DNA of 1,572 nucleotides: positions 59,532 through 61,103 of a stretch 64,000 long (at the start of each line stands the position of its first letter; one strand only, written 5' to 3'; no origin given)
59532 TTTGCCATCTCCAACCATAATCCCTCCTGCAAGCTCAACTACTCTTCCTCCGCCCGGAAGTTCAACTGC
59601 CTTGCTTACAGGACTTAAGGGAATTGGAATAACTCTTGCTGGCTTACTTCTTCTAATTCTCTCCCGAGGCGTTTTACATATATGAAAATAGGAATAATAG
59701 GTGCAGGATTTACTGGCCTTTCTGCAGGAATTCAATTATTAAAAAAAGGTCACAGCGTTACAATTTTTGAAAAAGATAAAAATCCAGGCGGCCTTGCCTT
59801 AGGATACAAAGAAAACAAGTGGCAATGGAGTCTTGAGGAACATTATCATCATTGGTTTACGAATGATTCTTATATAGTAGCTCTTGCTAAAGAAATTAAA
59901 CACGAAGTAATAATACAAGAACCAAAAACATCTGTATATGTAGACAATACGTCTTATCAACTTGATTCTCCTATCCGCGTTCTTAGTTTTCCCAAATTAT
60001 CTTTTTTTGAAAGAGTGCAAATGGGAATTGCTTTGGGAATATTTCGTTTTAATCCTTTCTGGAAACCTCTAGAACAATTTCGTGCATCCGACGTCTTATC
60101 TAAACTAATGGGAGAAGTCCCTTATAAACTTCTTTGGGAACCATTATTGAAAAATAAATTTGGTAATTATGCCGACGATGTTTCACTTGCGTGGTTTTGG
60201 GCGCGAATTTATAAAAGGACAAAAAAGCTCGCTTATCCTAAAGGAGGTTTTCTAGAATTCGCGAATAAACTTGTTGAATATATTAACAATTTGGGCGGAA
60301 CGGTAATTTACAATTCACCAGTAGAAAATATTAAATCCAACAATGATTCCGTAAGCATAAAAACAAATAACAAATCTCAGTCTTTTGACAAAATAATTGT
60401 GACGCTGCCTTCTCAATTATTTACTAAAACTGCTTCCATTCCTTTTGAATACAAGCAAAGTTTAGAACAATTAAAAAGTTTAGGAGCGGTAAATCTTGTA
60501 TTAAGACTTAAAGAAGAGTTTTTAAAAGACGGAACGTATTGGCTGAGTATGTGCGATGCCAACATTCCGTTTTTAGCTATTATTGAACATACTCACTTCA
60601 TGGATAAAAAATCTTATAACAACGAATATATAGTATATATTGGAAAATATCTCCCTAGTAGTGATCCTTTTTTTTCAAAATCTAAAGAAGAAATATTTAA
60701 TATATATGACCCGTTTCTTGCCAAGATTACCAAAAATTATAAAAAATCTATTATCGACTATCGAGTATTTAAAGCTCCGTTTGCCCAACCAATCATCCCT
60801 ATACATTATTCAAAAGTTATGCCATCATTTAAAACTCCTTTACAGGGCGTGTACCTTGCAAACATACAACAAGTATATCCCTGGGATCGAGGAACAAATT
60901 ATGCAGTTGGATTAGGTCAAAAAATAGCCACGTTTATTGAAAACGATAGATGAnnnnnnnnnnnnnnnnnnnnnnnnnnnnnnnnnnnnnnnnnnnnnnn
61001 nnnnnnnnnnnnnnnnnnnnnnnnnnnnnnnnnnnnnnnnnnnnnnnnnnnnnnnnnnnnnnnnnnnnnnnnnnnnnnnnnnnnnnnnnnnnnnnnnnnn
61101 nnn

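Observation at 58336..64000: Surface protein with Pro/Thr-rich stalk translationally coupled to an FAD oxidoreductase and two tandem GT39-like (protein-O-glycosyltransferase-type) paralogs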

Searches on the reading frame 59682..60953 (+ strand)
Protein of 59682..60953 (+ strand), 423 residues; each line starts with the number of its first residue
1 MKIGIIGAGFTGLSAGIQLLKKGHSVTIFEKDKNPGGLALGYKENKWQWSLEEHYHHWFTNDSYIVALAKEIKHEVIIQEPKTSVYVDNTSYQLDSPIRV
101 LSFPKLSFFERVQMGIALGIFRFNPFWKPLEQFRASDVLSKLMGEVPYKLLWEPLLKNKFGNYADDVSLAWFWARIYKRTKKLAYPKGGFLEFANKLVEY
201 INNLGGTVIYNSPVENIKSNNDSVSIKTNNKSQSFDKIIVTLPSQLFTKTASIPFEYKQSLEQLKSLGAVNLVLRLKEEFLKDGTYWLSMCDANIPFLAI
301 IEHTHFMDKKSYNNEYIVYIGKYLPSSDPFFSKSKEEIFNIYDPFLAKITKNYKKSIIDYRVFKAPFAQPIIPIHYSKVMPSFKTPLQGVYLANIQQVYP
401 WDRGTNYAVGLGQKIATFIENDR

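Call 5: search_protein_families(library=pfam, proteins=[window:59682-60953:+], max_evalue=0.01)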
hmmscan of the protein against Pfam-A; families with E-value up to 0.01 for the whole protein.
window:59682-60953:+ (423 aa): 11 families
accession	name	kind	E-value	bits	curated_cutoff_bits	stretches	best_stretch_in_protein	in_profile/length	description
PF01593.30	Amino_oxidase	-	8.8e-23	81.7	19.8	1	10-393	1-416/443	Flavin containing amine oxidoreductase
PF13450.12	NAD_binding_8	-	1.8e-10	41.4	21.9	1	5-66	1-62/68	NAD(P)-binding Rossmann-like domain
PF01266.30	DAO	-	1.8e-10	41.3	27.9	1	3-36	2-35/353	FAD dependent oxidoreductase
PF00070.33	Pyr_redox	-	8.6e-07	29.8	22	1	2-35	1-34/82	Pyridine nucleotide-disulphide oxidoreductase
PF03486.20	HI0933_like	-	1.2e-06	28.6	50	0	3-36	3-36/244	HI0933-like protein Rossmann domain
PF13738.12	Pyr_redox_3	-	9.5e-05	22.2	30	0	5-63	2-60/305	Pyridine nucleotide-disulphide oxidoreductase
PF07992.20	Pyr_redox_2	-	0.00016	21.6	26.1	1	2-38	2-38/291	Pyridine nucleotide-disulphide oxidoreductase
PF00890.30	FAD_binding_2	-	0.0014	18.4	20.4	1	5-37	4-36/414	FAD binding domain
PF13454.12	NAD_binding_9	-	0.0016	18.9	21.8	0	5-43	2-44/155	FAD-NAD(P)-binding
PF12831.13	FAD_oxidored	-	0.0029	17.4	27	1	5-39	4-38/416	FAD dependent oxidoreductase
PF03721.20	UDPG_MGDP_dh_N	-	0.004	17.2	27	0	1-33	1-33/187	UDP-glucose/GDP-mannose dehydrogenase family, NAD binding domain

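Call 6: search_protein_families(library=ncbifam, proteins=[window:59682-60953:+], max_evalue=0.01)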
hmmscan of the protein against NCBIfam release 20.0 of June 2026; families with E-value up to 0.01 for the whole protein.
window:59682-60953:+ (423 aa): 59 families (the best 25 are shown)
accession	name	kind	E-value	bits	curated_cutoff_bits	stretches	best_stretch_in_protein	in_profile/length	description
NF005560.0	PRK07233.1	equivalog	1e-116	390.3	252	1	1-422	1-431/435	hypothetical protein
TIGR03467.1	HpnE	equivalog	1.9e-17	63.7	283.05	1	5-280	3-298/430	hydroxysqualene dehydroxylase HpnE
NF005548.0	PRK07208.1-4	equivalog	1.6e-16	60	389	2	3-102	6-103/488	hypothetical protein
NF005547.0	PRK07208.1-3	equivalog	2.6e-15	56.1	380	1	2-293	6-311/465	hypothetical protein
TIGR02734.1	crtI_fam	subfamily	2.4e-14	52.9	238.1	2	5-49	3-47/504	phytoene desaturase family protein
NF058655.1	CrtID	equivalog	1.8e-13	50.2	640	2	4-50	2-48/478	bifunctional phytoene desaturase/3,4-desaturase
TIGR02733.1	desat_CrtD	equivalog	1.8e-09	36.8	549.7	1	3-48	4-49/492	C-3',4' desaturase CrtD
NF005545.0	PRK07208.1-1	equivalog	3.5e-09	35.5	451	1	3-176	10-179/504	hypothetical protein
TIGR00275.1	TIGR00275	subfamily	4.1e-09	35.8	183.8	2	196-258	111-173/401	aminoacetone oxidase family FAD-binding enzyme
TIGR02731.1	phytoene_desat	equivalog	6.5e-09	35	569.4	1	3-82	2-80/453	15-cis-phytoene desaturase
NF045637.1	carotdesatCrtDProt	equivalog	1.8e-08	33.4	580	1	5-37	3-35/485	1-hydroxycarotenoid 3,4-desaturase CrtD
TIGR02730.1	carot_isom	equivalog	2.3e-08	33.3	586.9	1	183-242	221-281/493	carotenoid isomerase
NF009410.0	PRK12771.1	subfamily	3.9e-08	32.3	516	1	2-38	140-176/566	NAD(P)-binding protein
NF050086.1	pipecolate_AmaA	exception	4.2e-08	32.3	600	1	2-35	27-60/425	L-pipecolate oxidase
NF042421.1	hydcarot_desat_CrtD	equivalog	2.4e-07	29.6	500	1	4-45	5-46/487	1-hydroxycarotenoid 3,4-desaturase CrtD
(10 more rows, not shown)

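Call 13: search_solved_structures(query=window:59682-60953:+, max_evalue=0.001)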
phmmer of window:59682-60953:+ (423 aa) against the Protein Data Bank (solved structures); distinct sequences matched with E-value up to 0.001: 9.
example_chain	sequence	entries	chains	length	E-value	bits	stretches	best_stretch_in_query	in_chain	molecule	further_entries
4rep_A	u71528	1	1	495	3.1e-05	26.2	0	5-47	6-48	Gamma-carotene desaturase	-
7rt0_A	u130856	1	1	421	4.2e-05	25.7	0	2-38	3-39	4-methylaminobutanoate oxidase (methylamine-forming)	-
1f8r_A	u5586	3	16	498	0.00044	22.4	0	3-49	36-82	L-AMINO ACID OXIDASE | L-amino-acid oxidase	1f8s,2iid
3rha_A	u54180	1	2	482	0.00047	22.3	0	203-271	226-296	Putrescine oxidase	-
1wam_A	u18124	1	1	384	0.00088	21.4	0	2-64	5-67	UDP-GALACTOPYRANOSE MUTASE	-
3gf4_A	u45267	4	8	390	0.0009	21.4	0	2-63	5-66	UDP-galactopyranose mutase | Probable UDP-galactopyranose mutase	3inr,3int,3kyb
5ts5_A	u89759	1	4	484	0.00092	21.3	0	2-49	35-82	Amine oxidase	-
2bi7_A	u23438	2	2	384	0.00093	21.3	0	2-64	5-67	UDP-GALACTOPYRANOSE MUTASE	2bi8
4e0v_A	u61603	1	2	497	0.00099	21.2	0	2-49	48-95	L-amino-acid oxidase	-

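Call 20: find_homologous_proteins(query=window:59682-60953:+, max_evalue=1e-10)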
Query window:59682-60953:+ (423 aa): 4856 proteins with E <= 1e-10 among 8000 candidates; the best 120 are listed.
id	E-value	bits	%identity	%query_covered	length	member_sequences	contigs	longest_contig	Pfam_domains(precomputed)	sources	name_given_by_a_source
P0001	2.3e-286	967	100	100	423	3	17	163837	PF01266.31,PF01593.31,PF13450.13,PF00070.34,PF03486.21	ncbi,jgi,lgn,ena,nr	ncbi:MAG: hypothetical protein A3F31_01135 [Candidatus Levybacteria bacterium RIFCSPHIGHO2_12_FULL_3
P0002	8.5e-182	623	62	100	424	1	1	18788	PF01266.31,PF01593.31,PF13450.13,PF07992.21,PF00070.34,PF03486.21,PF13454.13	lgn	-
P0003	4.0e-180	617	63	100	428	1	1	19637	PF01266.31,PF01593.31,PF13450.13,PF07992.21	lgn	-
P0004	2.3e-177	608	64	99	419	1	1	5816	PF01266.31,PF01593.31,PF13450.13,PF00070.34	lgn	-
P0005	3.7e-175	601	61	100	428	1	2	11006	PF01266.31,PF01593.31,PF13450.13,PF00070.34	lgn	-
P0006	5.4e-175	600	61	100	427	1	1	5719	PF01266.31,PF01593.31,PF13450.13,PF00070.34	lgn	-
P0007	6.8e-175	600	62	100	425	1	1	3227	PF01266.31,PF01593.31,PF13450.13,PF07992.21,PF00070.34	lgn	-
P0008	8.4e-175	600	59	100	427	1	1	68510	PF01266.31,PF01593.31,PF13450.13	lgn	-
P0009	1.1e-174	599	61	100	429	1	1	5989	PF01266.31,PF01593.31,PF13450.13,PF07992.21,PF00070.34,PF01494.26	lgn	-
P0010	1.4e-174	599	61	100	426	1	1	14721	PF01266.31,PF01593.31,PF13450.13,PF07992.21,PF00070.34,PF12831.14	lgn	-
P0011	2.0e-174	599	60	100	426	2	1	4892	PF01266.31,PF01593.31,PF13450.13,PF00070.34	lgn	-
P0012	2.1e-174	598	61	100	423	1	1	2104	PF01266.31,PF01593.31,PF13450.13,PF07992.21,PF00070.34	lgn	-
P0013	2.3e-174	598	60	100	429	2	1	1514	PF01266.31,PF01593.31,PF13450.13,PF07992.21,PF00070.34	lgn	-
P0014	2.5e-174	598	59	100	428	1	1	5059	PF01266.31,PF01593.31,PF13450.13,PF00890.31,PF07992.21,PF00070.34,PF13454.13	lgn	-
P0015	3.0e-174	598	60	99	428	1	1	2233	PF01266.31,PF01593.31,PF13450.13,PF07992.21,PF00070.34,PF03486.21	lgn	-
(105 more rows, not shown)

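Call 23: find_related_loci(query=A1, collection=genome_contigs, flank=10000)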
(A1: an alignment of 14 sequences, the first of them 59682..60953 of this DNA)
Query A1 (423 aa) in genome_contigs; peptide patterns used: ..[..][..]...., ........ (x = any residue, [..] = any of these).
600 stretches matched a pattern (row limit reached: there are more); 594 encode a relative of the query (tblastn E <= 1e-3); the best 80 are kept; 80 distinct loci.
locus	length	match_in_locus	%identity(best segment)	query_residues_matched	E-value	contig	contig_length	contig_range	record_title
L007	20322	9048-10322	61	1-420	2e-176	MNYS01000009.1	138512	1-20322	MAG: Candidatus Levybacteria bacterium CG2_30_37_29 cg2_3.0_scaffold_20_c, whole genome shotgun sequence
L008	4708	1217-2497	59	1-422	2e-179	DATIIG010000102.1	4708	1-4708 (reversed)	MAG TPA_asm: Candidatus Saccharimonadales bacterium isolate SMAG_U15658 k141_513404, whole genome shotgun sequence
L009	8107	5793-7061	60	1-423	2e-174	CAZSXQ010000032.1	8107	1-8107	MAG TPA_asm: uncultured Gammaproteobacteria bacterium isolate SRP011637_co1_148 genome assembly, contig: NODE_3515_lengt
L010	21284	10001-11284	57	1-423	1e-172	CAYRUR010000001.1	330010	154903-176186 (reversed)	MAG TPA_asm: uncultured Gammaproteobacteria bacterium isolate SRP144015_co1_42 genome assembly, contig: NODE_12_length_3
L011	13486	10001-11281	59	1-422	2e-172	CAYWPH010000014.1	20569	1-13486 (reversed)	MAG TPA_asm: uncultured Gammaproteobacteria bacterium isolate SRP302447_co3_825 genome assembly, contig: NODE_7206_lengt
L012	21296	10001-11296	58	1-422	7e-172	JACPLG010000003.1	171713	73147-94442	MAG: Candidatus Levyibacteriota bacterium isolate NC_groundwater_515_Ag_S-0.1um_38_10 S35_SO-1_scaffold_41853, whole gen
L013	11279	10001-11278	60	1-421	1e-171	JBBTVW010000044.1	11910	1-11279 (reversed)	MAG: Patescibacteria group bacterium isolate H43-bin095_1 H43_bin095_1_000000000044, whole genome shotgun sequence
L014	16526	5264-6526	61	1-419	2e-171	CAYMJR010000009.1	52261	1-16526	MAG TPA_asm: uncultured Gammaproteobacteria bacterium isolate SRP272529_co1_137 genome assembly, contig: NODE_752_length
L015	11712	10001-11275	59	1-419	8e-171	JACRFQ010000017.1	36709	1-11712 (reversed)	MAG: Candidatus Levyibacteriota bacterium isolate NC_groundwater_1729_Pr3_B-0.1um_34_132 SR-2_scaffold_141_811693, whole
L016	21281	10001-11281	57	1-421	1e-170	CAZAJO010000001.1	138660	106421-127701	MAG TPA_asm: uncultured Gammaproteobacteria bacterium isolate SRP342105_co1_429 genome assembly, contig: NODE_138_length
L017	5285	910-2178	60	1-419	2e-173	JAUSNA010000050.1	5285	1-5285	MAG: Candidatus Levyibacteriota bacterium isolate E19_metabat.bin.104 E19_k141_248671, whole genome shotgun sequence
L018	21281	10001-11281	58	1-423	5e-170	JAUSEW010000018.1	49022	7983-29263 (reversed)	MAG: Candidatus Levyibacteriota bacterium isolate E14_maxbin.252 E14_k141_1211168, whole genome shotgun sequence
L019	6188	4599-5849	58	1-419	4e-171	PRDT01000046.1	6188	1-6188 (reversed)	MAG: Candidatus Levyibacteriota bacterium isolate Amazon FNV 2010 10 14 contig_35_946011474_length_6188_multi_6_in_0_out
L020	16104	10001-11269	56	1-422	2e-169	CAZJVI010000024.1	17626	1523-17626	MAG TPA_asm: uncultured Gammaproteobacteria bacterium isolate binchicken_co50_326 genome assembly, contig: NODE_3598_len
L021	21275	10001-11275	59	1-419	2e-169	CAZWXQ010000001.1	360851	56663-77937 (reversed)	MAG TPA_asm: uncultured Gammaproteobacteria bacterium isolate SRP292972_co3_100 genome assembly, contig: NODE_31_length_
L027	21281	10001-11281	58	1-421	5e-167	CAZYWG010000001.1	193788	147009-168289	MAG TPA_asm: uncultured Gammaproteobacteria bacterium isolate SRP200132_co1_187 genome assembly, contig: NODE_53_length_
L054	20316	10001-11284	57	1-423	2e-162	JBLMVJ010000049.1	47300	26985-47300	MAG: Candidatus Levyibacteriota bacterium isolate MAG318 PRJNA960887_bin9_renamed_48, whole genome shotgun sequence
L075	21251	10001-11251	56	1-419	7e-157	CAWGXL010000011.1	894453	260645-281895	MAG: uncultured bacterium isolate MFD09206.bin.2.20 genome assembly, contig: contig_9876, whole genome shotgun sequence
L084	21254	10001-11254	50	1-416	3e-149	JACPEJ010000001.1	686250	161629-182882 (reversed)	MAG: Candidatus Blackburnbacteria bacterium isolate NC_groundwater_332_Ag_B-0.1um_41_18 GD18-4_B1_scaffold_152758, whole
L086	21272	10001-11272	50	1-421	8e-146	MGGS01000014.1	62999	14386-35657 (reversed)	MAG: Candidatus Woesebacteria bacterium RIFCSPHIGHO2_02_FULL_42_20 rifcsphigho2_02_scaffold_409, whole genome shotgun se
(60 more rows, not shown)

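Call 32: search_protein_families(library=pfam, proteins=[L012:11292-12932:+, L012:12934-14196:+, L054:13009-14562:+, L086:7956-10004:+, L086:11275-12474:+, L086:6901-7959:+, L086:5549-6916:+, L027:11284-13500:+], max_evalue=0.01)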
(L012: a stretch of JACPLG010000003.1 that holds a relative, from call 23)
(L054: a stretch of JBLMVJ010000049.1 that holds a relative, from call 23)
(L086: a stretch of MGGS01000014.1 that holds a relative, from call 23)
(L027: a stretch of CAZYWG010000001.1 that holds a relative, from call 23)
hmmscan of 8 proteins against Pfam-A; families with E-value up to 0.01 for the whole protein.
L012:11292-12932:+ (546 aa): 0 families

L012:12934-14196:+ (420 aa): 0 families

L054:13009-14562:+ (517 aa): 1 family
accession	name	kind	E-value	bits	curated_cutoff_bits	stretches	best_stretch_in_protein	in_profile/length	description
PF13231.12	PMT_2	-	2.1e-08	35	26.1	1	87-233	16-158/160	Dolichyl-phosphate-mannose-protein mannosyltransferase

L086:7956-10004:+ (682 aa): 1 family
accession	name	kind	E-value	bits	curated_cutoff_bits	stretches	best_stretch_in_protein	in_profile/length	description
PF11847.13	GT-C_AftD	-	2.1e-16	59.5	26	1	56-544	52-538/661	Alpha-(1->3)-arabinofuranosyltransferase, N-terminal GT-C domain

L086:11275-12474:+ (399 aa): 3 families
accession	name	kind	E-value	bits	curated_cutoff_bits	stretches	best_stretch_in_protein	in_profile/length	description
PF00534.26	Glycos_transf_1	-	3.1e-23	82.6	26.4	1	227-377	18-170/172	Glycosyl transferases group 1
PF13692.12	Glyco_trans_1_4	-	3.5e-21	76.4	27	1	228-365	5-142/142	Glycosyl transferases group 1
PF13524.12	Glyco_trans_1_2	-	1.2e-07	32.2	25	1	280-392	14-141/144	Glycosyl transferase-like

L086:6901-7959:+ (352 aa): 4 families
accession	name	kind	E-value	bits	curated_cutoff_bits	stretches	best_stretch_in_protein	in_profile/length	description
PF00535.33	Glycos_transf_2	-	4.8e-21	75.9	23.3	1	12-124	1-115/168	Glycosyl transferase family 2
PF13641.12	Glyco_tranf_2_3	-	8.4e-14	52.6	27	1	9-231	1-212/230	Glycosyltransferase like family 2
PF13632.12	Glyco_trans_2_3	-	7.7e-06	26.3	27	1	165-301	60-192/198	Glycosyl transferase family group 2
PF11397.14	GlcNAc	-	0.0057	16.6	21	1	149-249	193-284/352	Glycosyltransferase (GlcNAc)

L086:5549-6916:+ (455 aa): 1 family
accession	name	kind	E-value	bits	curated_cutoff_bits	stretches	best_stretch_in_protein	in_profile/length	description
PF13231.12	PMT_2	-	5.7e-09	36.8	26.1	1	52-194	1-150/160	Dolichyl-phosphate-mannose-protein mannosyltransferase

L027:11284-13500:+ (738 aa): 1 family
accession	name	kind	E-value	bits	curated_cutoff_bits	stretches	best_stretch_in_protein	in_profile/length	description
PF10060.15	DUF2298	-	3.7e-95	320.1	27.8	1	50-519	2-488/488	Uncharacterized membrane protein (DUF2298)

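Call 50: predict_structure(alignment_id=A1)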
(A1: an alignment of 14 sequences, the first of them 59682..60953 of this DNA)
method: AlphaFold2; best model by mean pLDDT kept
length: 423 residues; sequences in the alignment: 14
mean_pLDDT: 86.9   pTM: 0.86
mean pLDDT of the five models: 86.9, 84.7, 83.8, 81.7, 68.5
residues with pLDDT >= 90: 198; 70-90: 196; 50-70: 28; < 50: 1
segments of 3 or more residues with pLDDT < 50: none
pLDDT, mean of each block of 10 residues (from residue 1): 93 95 96 79 83 69 84 88 90 84 93 90 77 91 93 88 85 76 81 93 97 91 89 94 82 89 83 95 89 91 86 93 87 95 95 95 82 82 89 71 66 87 69
secondary structure, 60 per line:
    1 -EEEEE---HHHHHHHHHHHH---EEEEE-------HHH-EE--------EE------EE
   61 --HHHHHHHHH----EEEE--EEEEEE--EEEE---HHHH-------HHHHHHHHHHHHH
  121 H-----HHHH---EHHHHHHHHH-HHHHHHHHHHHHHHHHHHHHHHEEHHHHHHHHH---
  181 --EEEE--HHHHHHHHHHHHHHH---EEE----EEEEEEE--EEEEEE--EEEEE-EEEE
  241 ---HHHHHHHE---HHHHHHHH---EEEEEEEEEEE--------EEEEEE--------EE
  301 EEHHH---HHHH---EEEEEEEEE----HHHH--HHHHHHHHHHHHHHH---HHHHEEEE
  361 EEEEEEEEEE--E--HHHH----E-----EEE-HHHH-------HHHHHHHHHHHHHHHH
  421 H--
elements in order: E2-6 H10-21 E25-29 H63-71 E76-79 E82-87 E90-93 H97-100 H108-121 H127-130 H135-143 H145-166 H169-177 E183-186 H189-203 E207-209 E214-220 E223-228 E231-235 E237-240 H244-250 H255-262 E266-276 E285-290 E299-302 H309-312 E316-324 H329-332 H335-349 H353-356 E357-370 H376-379 E390-392 H394-397 H405-421
